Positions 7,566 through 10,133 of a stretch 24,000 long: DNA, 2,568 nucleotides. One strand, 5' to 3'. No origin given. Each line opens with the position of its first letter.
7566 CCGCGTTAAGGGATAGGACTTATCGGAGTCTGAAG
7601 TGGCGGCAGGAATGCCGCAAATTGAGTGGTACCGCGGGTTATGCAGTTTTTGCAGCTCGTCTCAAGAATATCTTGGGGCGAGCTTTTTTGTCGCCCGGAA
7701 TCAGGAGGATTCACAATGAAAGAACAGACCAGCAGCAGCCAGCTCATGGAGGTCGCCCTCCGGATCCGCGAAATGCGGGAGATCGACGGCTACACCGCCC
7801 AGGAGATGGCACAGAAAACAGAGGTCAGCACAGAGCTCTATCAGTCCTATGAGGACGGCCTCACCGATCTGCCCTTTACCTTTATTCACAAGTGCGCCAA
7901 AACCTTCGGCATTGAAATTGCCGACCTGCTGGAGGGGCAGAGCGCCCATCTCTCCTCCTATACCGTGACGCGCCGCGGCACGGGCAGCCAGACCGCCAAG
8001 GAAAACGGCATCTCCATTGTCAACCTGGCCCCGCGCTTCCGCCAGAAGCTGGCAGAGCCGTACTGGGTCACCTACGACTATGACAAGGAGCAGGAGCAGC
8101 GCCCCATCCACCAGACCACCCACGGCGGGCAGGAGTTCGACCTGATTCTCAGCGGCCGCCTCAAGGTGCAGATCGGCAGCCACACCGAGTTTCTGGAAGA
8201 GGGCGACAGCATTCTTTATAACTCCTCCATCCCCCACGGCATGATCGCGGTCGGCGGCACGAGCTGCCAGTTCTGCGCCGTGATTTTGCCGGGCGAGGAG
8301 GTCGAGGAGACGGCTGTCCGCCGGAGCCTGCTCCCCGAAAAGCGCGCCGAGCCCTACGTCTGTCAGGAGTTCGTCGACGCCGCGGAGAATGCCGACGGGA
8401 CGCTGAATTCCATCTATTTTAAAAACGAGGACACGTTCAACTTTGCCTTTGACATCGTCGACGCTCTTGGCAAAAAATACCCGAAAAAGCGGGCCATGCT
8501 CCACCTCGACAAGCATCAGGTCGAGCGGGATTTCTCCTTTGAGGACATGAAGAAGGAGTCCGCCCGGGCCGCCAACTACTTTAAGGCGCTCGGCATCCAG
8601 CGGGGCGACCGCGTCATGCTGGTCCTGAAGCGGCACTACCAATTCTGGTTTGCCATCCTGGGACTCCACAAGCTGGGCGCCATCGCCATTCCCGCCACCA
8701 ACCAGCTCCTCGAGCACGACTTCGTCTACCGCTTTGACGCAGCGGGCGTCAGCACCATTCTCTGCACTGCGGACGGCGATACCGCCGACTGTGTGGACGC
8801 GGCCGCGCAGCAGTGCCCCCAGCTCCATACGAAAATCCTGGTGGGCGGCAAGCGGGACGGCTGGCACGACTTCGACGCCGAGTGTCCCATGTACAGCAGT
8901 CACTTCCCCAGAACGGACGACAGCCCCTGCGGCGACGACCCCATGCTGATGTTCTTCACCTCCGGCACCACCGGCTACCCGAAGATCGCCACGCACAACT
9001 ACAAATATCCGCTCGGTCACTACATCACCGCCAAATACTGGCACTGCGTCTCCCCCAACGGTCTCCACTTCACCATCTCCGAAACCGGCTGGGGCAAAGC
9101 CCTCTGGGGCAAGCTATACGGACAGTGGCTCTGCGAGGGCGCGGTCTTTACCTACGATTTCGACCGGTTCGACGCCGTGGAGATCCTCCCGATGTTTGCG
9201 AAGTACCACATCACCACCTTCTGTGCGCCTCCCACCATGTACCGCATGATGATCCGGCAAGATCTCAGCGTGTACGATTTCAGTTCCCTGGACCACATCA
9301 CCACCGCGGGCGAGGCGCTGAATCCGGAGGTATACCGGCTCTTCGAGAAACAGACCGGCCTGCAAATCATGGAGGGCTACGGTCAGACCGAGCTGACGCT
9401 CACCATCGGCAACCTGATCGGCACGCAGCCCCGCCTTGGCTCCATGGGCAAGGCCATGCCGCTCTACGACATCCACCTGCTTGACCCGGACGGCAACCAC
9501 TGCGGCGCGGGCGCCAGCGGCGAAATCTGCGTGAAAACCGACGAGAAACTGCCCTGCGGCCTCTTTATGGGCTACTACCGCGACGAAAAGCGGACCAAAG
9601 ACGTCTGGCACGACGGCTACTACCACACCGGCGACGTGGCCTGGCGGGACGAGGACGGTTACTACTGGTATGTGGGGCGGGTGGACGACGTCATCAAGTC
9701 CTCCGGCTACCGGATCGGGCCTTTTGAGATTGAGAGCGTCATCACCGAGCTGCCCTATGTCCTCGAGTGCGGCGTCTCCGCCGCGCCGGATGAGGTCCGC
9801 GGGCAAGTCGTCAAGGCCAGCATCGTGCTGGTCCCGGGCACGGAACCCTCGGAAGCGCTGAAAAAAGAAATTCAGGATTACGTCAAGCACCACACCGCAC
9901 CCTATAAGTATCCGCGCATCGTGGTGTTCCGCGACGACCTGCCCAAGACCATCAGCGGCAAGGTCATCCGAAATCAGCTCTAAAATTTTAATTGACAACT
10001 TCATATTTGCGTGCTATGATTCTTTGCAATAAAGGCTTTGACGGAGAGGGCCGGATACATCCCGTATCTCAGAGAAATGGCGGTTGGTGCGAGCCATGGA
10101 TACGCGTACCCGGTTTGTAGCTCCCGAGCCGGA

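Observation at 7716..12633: A complete HTH-cupin regulator module fused in frame to an acyl-adenylate-forming enzyme, present twice (BirA-like logic?)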

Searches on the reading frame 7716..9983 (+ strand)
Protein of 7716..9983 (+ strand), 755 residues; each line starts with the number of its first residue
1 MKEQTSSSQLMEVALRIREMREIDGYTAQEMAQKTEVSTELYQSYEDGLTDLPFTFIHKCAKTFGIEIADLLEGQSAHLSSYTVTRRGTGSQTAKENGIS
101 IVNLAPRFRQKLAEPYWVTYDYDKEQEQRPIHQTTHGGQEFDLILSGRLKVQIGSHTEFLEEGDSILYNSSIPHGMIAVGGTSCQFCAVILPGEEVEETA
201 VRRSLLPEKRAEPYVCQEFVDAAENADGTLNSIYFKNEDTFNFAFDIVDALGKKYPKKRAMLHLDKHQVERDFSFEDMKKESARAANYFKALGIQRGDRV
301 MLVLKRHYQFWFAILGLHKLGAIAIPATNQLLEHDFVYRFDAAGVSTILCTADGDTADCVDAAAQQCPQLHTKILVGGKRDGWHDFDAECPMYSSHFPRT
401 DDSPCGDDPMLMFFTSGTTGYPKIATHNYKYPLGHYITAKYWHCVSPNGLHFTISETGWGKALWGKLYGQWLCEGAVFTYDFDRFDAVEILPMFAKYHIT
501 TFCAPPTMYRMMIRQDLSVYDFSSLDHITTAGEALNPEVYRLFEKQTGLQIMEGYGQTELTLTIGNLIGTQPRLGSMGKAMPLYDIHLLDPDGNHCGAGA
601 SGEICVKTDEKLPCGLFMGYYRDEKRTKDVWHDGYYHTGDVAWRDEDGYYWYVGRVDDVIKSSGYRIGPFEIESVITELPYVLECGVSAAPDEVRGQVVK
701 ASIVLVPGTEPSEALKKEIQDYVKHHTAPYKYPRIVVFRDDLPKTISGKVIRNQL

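Call 3: search_protein_families(library=pfam, proteins=[window:7716-9983:+], max_evalue=0.01)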
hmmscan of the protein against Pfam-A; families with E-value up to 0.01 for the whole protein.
window:7716-9983:+ (755 aa): 7 families
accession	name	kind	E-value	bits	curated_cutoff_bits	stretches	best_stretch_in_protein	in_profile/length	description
PF00501.34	AMP-binding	-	4.4e-57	194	29.9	1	253-621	6-384/384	AMP-binding enzyme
PF13193.12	AMP-binding_C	-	2e-20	74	24.5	1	671-749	1-76/76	AMP-binding enzyme C-terminal domain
PF07883.17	Cupin_2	-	1.3e-09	38.1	27.2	1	132-189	14-69/70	Cupin domain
PF02311.25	AraC_binding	-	1.7e-05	25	21.1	1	133-218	18-108/135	AraC-like ligand binding domain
PF12844.13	HTH_19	-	4.1e-05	23.8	30.2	1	16-74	3-61/64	Helix-turn-helix domain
PF01381.28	HTH_3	-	0.00012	22.4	23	1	17-71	1-55/55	Helix-turn-helix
PF13560.12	HTH_31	-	0.00017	22.2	27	1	13-67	2-57/64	Helix-turn-helix domain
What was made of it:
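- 7743..7949 (+): HTH-like (XRE-fold) domain of A, five helices, net charge -7. Pfam HTH_19/HTH_3 (call 3).
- On XRE-cupin (PuuR-type) transcription factors: HTH Pfam scores are below gathering thresholds (call 3).
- Checked: Pfam (call 3) gives, for protein A: HTH_19/HTH_3/HTH_31 at aa 13-74 (E 4e-5 to 2e-4, just under gathering scores), Cupin_2 at aa 132-189 (38 bits, above the cutoff of 27), AMP-binding at 253-621 (194 bits) and AMP-binding_C at 671-749.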

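Call 12: find_homologous_proteins(query=window:7716-9983:+, max_evalue=1e-10)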
Query window:7716-9983:+ (755 aa): 8000 proteins with E <= 1e-10 among 8000 candidates; the best 120 are listed.
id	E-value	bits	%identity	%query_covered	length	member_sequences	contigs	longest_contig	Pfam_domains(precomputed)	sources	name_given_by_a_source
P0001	0.0e+0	1791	100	100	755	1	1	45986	PF07883.18,PF00501.35,PF02311.26,PF13193.13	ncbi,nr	ncbi:MAG: AMP-binding protein [Oscillospiraceae bacterium]|nr:AMP-binding protein [Oscillospiraceae 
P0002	0.0e+0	1539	85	100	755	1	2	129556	PF12844.14,PF07883.18,PF00501.35,PF13193.13,PF13560.13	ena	-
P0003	0.0e+0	1463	81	99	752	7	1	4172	PF12844.14,PF07883.18,PF01381.29,PF00501.35,PF13193.13,PF13560.13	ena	-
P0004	0.0e+0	1463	81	99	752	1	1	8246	PF12844.14,PF07883.18,PF01381.29,PF00501.35,PF13193.13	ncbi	-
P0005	0.0e+0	1451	80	100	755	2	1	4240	PF12844.14,PF07883.18,PF01381.29,PF00501.35,PF13193.13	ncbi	-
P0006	0.0e+0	1320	74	100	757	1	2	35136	PF12844.14,PF07883.18,PF01381.29,PF00501.35,PF13193.13,PF13560.13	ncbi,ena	-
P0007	0.0e+0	1318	74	100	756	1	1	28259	PF07883.18,PF00501.35,PF13193.13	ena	-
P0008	0.0e+0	1318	73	100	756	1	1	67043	PF07883.18,PF00501.35,PF13193.13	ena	-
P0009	0.0e+0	1316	74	100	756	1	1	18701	PF07883.18,PF00501.35,PF13193.13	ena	-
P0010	0.0e+0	1316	74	100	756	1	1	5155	PF07883.18,PF00501.35,PF13193.13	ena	-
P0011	0.0e+0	1315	73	100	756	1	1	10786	PF07883.18,PF00501.35,PF13193.13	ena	-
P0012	0.0e+0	1314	73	100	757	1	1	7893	PF07883.18,PF00501.35,PF13193.13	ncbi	-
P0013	0.0e+0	1314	73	100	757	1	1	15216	PF07883.18,PF00501.35,PF13193.13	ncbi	-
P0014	0.0e+0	1313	73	100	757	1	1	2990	PF07883.18,PF00501.35,PF13193.13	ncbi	-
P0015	0.0e+0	1312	73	100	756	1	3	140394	PF07883.18,PF00501.35,PF13193.13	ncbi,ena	-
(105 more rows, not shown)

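Call 16: search_protein_families(library=ncbifam, proteins=[window:7716-9983:+], max_evalue=0.00001)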
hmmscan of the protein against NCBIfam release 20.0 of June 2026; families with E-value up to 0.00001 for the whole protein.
window:7716-9983:+ (755 aa): 98 families (the best 25 are shown)
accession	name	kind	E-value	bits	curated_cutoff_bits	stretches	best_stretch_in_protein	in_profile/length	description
NF047394.1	AcylCoAsynMbcS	equivalog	8.6e-124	414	850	1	249-755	16-516/525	acyl-CoA synthetase MbcS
NF003313.0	PRK04319.1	equivalog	1.2e-104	350.7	729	1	233-753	35-555/574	acetate--CoA ligase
NF004837.0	PRK06187.1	subfamily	8e-81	271.9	476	1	253-755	19-518/531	long-chain-fatty-acid--CoA ligase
TIGR02188.1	Ac_CoA_lig_AcsA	equivalog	5.2e-66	223.2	724.95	1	231-753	47-599/629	acetate--CoA ligase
TIGR02262.1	benz_CoA_lig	subfamily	1.7e-65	221.7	375.25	1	241-754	3-504/508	benzoate-CoA ligase family protein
NF006181.0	PRK08314.1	subfamily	1.3e-64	218.4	705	2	406-753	203-548/563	long-chain-fatty-acid--CoA ligase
NF001208.0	PRK00174.1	subfamily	2.9e-64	217.5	657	1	233-753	70-614/649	acetate--CoA ligase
NF006182.0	PRK08316.1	subfamily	2.6e-62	211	663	1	248-755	17-513/523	fatty acyl-CoA synthetase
NF005714.0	PRK07529.1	subfamily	4.4e-59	200.4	632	2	494-755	309-572/640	acyl-CoA synthetase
NF005947.1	PRK08008.1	equivalog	1.6e-57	195.3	651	1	248-755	13-517/518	crotonobetaine/carnitine-CoA ligase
NF004808.0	PRK06155.1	equivalog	6.5e-57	193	722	1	270-755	44-518/542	ATP-dependent acyl-CoA ligase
NF005676.0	PRK07470.1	equivalog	3.6e-55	187.6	774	1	252-754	30-524/544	acyl-CoA synthetase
NF005702.0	PRK07514.1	subfamily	2e-53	181.5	558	1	247-755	5-496/506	malonyl-CoA synthase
NF053567.1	HBDA_AROS1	equivalog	5.5e-53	180.1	1000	1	268-753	35-513/523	3-hydroxybenzoate--CoA ligase HbdA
NF007815.0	PRK10524.1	equivalog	1.7e-52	178.8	955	2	408-753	234-597/629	propionate--CoA ligase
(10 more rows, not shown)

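Call 44: predict_structure(alignment_id=A1)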
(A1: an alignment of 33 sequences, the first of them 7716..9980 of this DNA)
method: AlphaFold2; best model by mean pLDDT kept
length: 755 residues; sequences in the alignment: 33
mean_pLDDT: 61.7   pTM: 0.57
mean pLDDT of the five models: 61.7, 60.4, 59.6, 57.0, 51.6
residues with pLDDT >= 90: 119; 70-90: 211; 50-70: 129; < 50: 296
segments of 3 or more residues with pLDDT < 50: 1-7, 74-85, 87-89, 92-158, 160-209, 414-422, 456-463, 533-538, 553-584, 647-651, 653-711, 722-755
pLDDT, mean of each block of 10 residues (from residue 1): 46 77 78 91 87 85 69 46 46 44 40 36 38 27 37 43 43 27 26 32 42 77 63 70 90 95 88 95 96 91 76 89 76 79 86 82 90 91 93 93 79 40 51 71 80 60 61 88 77 93 75 84 84 49 70 44 32 32 57 77 64 57 70 68 52 42 26 24 26 27 35 52 41 36 36 37
secondary structure, 60 per line:
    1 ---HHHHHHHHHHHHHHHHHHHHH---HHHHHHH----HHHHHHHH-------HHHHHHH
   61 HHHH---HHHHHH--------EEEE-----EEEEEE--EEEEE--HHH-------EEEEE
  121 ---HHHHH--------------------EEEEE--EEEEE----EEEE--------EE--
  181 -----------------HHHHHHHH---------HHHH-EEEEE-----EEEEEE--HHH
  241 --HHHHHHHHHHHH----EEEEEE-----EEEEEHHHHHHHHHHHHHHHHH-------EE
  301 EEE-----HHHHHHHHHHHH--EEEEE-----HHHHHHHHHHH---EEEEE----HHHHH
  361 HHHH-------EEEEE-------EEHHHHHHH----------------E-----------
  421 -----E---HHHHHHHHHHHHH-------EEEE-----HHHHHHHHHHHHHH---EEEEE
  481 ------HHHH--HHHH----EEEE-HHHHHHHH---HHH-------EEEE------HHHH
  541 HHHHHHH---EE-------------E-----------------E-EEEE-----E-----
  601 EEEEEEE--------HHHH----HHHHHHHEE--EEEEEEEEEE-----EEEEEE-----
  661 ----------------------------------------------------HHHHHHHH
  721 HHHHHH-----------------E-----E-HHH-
elements in order (helices of 4 or more, strands of 3 or more residues): H4-24 H28-34 H39-46 H54-64 H68-73 E82-85 E91-96 E99-103 E116-120 H124-128 E149-153 E156-160 E165-168 H198-205 H215-218 E220-224 E230-235 H243-254 E259-264 E270-274 H275-291 E299-303 H309-320 E323-327 H333-343 E347-351 H356-364 E372-376 H386-392 H430-442 E450-453 H459-472 E476-480 H487-490 H493-496 E501-504 H506-513 E527-530 H537-547 E586-589 E601-607 H616-619 H624-630 E635-644 E650-655 H713-726
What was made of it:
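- The full-length AF2 model was too poor (pLDDT 62, call 44) to show a domain interface.
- Tried and rejected: Mean pLDDT was 61.7 with the cupin below 50 (call 44).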
